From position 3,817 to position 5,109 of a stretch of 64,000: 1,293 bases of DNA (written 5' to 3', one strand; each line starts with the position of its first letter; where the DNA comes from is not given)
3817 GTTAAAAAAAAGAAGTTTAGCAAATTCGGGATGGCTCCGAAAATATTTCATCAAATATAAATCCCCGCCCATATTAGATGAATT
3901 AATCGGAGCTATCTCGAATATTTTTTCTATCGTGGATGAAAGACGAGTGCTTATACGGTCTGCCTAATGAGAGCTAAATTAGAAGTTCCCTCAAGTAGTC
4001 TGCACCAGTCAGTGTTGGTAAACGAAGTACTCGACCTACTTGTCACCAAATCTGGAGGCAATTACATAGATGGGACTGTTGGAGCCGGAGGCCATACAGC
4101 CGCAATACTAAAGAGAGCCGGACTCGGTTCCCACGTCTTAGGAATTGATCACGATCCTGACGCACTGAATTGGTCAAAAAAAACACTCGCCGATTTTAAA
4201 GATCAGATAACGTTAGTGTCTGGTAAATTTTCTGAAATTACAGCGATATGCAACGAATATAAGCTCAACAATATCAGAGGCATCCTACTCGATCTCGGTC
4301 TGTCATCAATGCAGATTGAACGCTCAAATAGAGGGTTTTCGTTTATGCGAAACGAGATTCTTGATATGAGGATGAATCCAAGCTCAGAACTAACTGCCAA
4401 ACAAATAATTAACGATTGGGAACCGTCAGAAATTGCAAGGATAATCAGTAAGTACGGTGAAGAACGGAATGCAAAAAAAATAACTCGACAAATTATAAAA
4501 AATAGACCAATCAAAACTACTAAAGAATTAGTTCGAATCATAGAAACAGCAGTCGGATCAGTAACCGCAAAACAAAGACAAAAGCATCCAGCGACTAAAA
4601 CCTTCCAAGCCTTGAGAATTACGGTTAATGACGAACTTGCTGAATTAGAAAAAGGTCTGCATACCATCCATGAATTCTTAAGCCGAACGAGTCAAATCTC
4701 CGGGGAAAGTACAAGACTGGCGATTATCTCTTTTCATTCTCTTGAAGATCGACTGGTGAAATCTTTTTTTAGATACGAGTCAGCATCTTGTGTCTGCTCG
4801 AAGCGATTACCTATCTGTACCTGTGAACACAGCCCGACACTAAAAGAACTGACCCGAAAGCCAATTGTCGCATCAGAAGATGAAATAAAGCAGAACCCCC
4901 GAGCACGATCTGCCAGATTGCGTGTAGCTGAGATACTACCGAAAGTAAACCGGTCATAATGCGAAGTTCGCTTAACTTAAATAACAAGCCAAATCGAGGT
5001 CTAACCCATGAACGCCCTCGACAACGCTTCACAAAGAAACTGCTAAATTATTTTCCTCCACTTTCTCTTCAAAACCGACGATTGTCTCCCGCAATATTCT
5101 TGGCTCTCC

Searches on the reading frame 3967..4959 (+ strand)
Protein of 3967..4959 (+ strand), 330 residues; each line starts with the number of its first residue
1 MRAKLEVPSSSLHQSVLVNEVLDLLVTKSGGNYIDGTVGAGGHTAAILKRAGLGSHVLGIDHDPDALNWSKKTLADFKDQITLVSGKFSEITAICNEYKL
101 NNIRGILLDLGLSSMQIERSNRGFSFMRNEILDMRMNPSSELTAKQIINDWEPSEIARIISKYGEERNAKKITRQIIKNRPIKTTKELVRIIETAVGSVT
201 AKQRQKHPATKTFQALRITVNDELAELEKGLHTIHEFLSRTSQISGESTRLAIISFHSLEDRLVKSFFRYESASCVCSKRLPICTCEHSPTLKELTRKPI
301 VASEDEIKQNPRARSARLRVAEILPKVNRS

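Call 11: search_protein_families(library=pfam, proteins=[window:3967-4959:+], max_evalue=0.01)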
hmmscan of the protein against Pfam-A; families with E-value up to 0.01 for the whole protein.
window:3967-4959:+ (330 aa): 2 families
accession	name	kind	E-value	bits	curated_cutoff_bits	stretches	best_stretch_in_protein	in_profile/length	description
PF01795.25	Methyltransf_5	-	8.2e-108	361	27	1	11-322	2-307/309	MraW methylase family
PF18572.7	T6PP_N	-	0.0016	18.8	25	1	170-242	17-89/99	Trehalose-6-phosphate phosphatase N-terminal helical bundle domain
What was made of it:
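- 3967..4959 (+): rsmH (mraW), 16S rRNA C1402 N4-methyltransferase. Pfam Methyltransf_5 8.2e-108 (call 11).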

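Call 13: find_related_loci(query=window:3967-4959:+, collection=genome_contigs, flank=3000)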
Query window:3967-4959:+ (330 aa) in genome_contigs; peptide patterns used: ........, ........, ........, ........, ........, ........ (x = any residue, [..] = any of these).
599 stretches matched a pattern (row limit reached: there are more); 79 encode a relative of the query (tblastn E <= 1e-3); 79 distinct loci.
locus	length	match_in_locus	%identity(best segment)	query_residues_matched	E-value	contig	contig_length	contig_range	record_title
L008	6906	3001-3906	45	13-325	3e-84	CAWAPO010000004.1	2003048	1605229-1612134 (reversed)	MAG: uncultured Chloroflexia bacterium isolate MFD03804.bin.2.126 genome assembly, contig: contig_24291, whole genome sh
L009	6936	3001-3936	47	11-329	1e-82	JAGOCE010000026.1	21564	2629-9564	Candidatus Ozemobacteraceae bacterium isolate Go_SlDig_bin_287 Go_SlDig_6881_length_21564_cov_7.463964, whole genome sho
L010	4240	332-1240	43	13-321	2e-79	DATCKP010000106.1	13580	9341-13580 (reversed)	MAG TPA_asm: Clostridia bacterium isolate SMAG_U7099 k141_211857, whole genome shotgun sequence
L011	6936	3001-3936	45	11-329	1e-78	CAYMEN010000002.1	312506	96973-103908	MAG TPA_asm: uncultured bacterium isolate SRP263991_co7_86 genome assembly, contig: NODE_6_length_312506_cov_11.144852,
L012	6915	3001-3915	41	13-322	7e-77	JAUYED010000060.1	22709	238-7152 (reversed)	MAG: Bacillota bacterium isolate C20_metabat.bin.91 C20_k141_641499, whole genome shotgun sequence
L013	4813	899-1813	43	13-322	3e-73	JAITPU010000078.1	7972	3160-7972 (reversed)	MAG: Eubacteriales Family XIII. Incertae Sedis bacterium isolate Pq454_bin4 k119_897708, whole genome shotgun sequence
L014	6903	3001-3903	40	8-322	3e-73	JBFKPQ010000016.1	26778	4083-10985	MAG: Acidimicrobiia bacterium isolate Mix_sand22.2022.08.G.65 k141_2068178_length_26778_cov_21.8077, whole genome shotgu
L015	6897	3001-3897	41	13-325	1e-69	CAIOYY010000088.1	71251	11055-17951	MAG: uncultured Alphaproteobacteria bacterium isolate ErkenSummer_bin-2686 genome assembly, contig: bin-2686:088/107, wh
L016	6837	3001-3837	43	12-322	9e-69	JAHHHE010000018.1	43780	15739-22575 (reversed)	MAG: Gloeocapsa sp. UFS-A4-WI-NPMV-4B04 scaffold_265_c1, whole genome shotgun sequence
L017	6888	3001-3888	40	10-321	6e-66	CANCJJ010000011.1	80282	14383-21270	MAG: Phenylobacterium aquaticum isolate JR-MC-G-240519-88 genome assembly, contig: JR-MC-G-240519-C358, whole genome sho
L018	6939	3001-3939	41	7-322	4e-66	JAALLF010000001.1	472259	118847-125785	MAG: Alphaproteobacteria bacterium isolate MH2_Bin57 NODE_6_length_472259_cov_15.410844, whole genome shotgun sequence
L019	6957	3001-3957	41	3-325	2e-65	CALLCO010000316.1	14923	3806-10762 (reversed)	MAG: Candidatus Ozemobacteraceae bacterium isolate N1_Bin_METABAT__69_1 genome assembly, contig: c_000003252678, whole g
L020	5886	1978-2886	42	13-321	2e-65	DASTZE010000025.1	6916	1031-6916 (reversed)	MAG TPA_asm: Gaiellaceae bacterium isolate SMAG_U2460 k141_666694, whole genome shotgun sequence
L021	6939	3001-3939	43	4-324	3e-65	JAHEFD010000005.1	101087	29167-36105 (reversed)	MAG: Woeseiaceae bacterium isolate Ww310 NODE_152_length_101087_cov_15.776846, whole genome shotgun sequence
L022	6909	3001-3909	40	13-321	3e-65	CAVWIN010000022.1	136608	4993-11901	MAG: uncultured Thermoleophilia bacterium isolate MFD02159.bin.2.56 genome assembly, contig: contig_51296, whole genome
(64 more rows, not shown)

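Call 50: find_homologous_proteins(query=window:3967-4956:+, max_evalue=1e-40)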
Query window:3967-4956:+ (330 aa): 7787 proteins with E <= 1e-40 among 8000 candidates; the best 120 are listed.
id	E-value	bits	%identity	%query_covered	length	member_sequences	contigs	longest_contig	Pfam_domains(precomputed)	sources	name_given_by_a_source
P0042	1.6e-211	719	100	100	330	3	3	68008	PF01795.26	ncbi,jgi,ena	-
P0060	6.8e-207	704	98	100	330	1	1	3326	PF01795.26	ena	-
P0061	9.3e-195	664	91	100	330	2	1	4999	PF01795.26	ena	-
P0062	2.9e-194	662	92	100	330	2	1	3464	PF01795.26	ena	-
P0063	2.5e-192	656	91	100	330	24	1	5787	PF01795.26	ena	-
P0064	3.0e-175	600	83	99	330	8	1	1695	PF01795.26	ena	-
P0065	2.5e-174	597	83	99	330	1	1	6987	PF01795.26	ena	-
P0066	7.7e-166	569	79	99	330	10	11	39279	PF01795.26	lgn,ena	-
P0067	6.9e-164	562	79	99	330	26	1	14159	PF01795.26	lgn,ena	-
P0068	4.9e-162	556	78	99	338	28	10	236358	PF01795.26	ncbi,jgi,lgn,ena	jgi:16S rRNA (cytosine1402-N4)-methyltransferase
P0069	2.6e-96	341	82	58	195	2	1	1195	PF01795.26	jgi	-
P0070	1.2e-86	309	48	96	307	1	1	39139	PF01795.26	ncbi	ncbi:MAG: 16S rRNA (cytosine(1402)-N(4))-methyltransferase RsmH [Chloroflexota bacterium]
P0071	1.5e-86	309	47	98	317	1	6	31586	PF01795.26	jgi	jgi:16S rRNA (cytosine1402-N4)-methyltransferase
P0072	5.0e-86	307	49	95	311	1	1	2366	PF01795.26,PF13649.13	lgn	-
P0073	8.8e-86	306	49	96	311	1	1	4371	PF01795.26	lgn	-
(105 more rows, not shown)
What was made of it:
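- RsmH identity drops from 78% straight to 50% or less outside the clade (call 50).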

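Call 52: find_encoding_contigs(protein=P0070, flank=3000, max_places=2)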
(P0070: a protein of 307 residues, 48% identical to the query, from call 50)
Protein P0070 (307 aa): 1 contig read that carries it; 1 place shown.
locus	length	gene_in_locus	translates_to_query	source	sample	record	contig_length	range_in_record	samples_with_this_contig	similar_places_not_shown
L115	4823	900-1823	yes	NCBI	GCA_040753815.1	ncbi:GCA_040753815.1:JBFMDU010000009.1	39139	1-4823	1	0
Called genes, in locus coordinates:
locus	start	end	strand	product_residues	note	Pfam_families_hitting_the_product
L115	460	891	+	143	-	PF02381:MraZ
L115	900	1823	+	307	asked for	PF01795:Methyltransf_5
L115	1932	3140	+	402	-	PF11104:PilM_2 (faint), PF02491:SHS2_FTSA, PF06277:EutA (weak), PF06723:MreB_Mbl (weak), PF14450:FtsA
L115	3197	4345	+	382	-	PF00091:Tubulin, PF12327:FtsZ_C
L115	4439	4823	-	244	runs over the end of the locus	PF00149:Metallophos, PF12850:Metallophos_2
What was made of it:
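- The nearest outgroup Chloroflexota MAG has mraZ and rsmH 8 nt apart (call 52).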

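Call 53: find_encoding_contigs(protein=P0065, flank=2500, max_places=3)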
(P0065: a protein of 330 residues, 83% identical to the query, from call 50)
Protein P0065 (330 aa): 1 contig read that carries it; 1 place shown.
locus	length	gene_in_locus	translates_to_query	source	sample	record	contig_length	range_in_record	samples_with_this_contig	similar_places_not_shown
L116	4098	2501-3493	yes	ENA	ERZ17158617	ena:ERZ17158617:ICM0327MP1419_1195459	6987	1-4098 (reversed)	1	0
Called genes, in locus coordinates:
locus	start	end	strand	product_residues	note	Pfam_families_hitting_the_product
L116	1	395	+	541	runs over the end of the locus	PF06418:CTP_synth_N, PF00117:GATase, PF07722:Peptidase_C26 (faint)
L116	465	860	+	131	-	-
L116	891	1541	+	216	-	PF00923:TAL_FSA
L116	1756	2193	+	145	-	PF02381:MraZ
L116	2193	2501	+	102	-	-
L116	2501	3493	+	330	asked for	PF01795:Methyltransf_5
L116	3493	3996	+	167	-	-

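Call 55: find_encoding_contigs(protein=P0068, flank=2500, max_places=8)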
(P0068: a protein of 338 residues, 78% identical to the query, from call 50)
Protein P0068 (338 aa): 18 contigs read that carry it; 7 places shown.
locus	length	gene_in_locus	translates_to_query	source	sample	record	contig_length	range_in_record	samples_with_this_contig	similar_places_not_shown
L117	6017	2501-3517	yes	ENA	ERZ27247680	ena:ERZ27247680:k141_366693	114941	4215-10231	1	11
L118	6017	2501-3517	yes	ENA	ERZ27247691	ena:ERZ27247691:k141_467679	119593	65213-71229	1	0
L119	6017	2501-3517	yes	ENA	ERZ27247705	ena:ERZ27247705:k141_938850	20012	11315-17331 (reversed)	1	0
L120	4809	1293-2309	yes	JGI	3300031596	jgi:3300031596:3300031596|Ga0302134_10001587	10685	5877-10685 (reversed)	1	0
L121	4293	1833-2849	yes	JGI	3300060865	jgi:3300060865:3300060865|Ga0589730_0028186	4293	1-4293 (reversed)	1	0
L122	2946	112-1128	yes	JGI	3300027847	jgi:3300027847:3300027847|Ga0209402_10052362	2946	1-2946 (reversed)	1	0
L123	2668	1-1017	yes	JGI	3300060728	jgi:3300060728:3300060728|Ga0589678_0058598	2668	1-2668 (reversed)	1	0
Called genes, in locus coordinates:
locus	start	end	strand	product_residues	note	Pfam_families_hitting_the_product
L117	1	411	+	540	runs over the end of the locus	PF06418:CTP_synth_N, PF00117:GATase, PF07722:Peptidase_C26 (weak)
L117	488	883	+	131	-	PF10027:DUF2269 (weak)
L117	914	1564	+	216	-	PF00923:TAL_FSA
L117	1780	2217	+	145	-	PF02381:MraZ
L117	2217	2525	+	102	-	-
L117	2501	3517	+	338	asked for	PF01795:Methyltransf_5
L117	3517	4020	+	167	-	-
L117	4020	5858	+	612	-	PF03717:PBP_dimer, PF21922:PBP_dimer_2 (faint), PF00905:Transpeptidase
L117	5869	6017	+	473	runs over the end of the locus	PF01225:Mur_ligase, PF08245:Mur_ligase_M, PF02875:Mur_ligase_C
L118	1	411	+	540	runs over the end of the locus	PF06418:CTP_synth_N, PF00117:GATase, PF07722:Peptidase_C26 (weak)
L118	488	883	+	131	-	PF10027:DUF2269 (weak)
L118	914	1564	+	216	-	PF00923:TAL_FSA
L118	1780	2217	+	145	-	PF02381:MraZ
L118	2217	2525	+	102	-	-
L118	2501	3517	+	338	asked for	PF01795:Methyltransf_5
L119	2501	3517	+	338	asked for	PF01795:Methyltransf_5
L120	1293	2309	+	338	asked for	PF01795:Methyltransf_5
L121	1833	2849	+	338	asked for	PF01795:Methyltransf_5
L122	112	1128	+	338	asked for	PF01795:Methyltransf_5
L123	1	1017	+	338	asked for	PF01795:Methyltransf_5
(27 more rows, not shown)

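Call 56: find_encoding_contigs(protein=P0067, flank=2500, max_places=4)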
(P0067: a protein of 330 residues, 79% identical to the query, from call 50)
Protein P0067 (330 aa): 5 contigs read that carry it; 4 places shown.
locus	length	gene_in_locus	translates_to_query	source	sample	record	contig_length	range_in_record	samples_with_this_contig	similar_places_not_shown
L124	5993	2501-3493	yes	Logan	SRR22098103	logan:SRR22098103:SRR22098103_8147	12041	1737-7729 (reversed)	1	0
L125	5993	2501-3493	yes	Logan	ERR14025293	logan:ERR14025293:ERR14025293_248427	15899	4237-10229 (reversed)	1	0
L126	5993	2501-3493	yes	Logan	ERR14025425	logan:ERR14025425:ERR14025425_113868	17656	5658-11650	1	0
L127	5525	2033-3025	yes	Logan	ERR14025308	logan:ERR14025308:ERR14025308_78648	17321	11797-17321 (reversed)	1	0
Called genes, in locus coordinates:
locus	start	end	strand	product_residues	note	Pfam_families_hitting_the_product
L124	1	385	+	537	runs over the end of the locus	PF06418:CTP_synth_N, PF00117:GATase, PF07722:Peptidase_C26 (weak)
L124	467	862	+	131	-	-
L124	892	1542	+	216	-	PF00923:TAL_FSA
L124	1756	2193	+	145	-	PF02381:MraZ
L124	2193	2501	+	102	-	-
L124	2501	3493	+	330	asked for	PF01795:Methyltransf_5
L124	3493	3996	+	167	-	-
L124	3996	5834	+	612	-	PF03717:PBP_dimer, PF00905:Transpeptidase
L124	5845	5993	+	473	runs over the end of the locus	PF01225:Mur_ligase, PF08245:Mur_ligase_M, PF02875:Mur_ligase_C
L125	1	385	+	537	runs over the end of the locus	PF06418:CTP_synth_N, PF00117:GATase, PF07722:Peptidase_C26 (weak)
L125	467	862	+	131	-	-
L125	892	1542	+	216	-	PF00923:TAL_FSA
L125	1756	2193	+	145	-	PF02381:MraZ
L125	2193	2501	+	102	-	-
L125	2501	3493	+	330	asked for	PF01795:Methyltransf_5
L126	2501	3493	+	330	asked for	PF01795:Methyltransf_5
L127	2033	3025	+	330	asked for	PF01795:Methyltransf_5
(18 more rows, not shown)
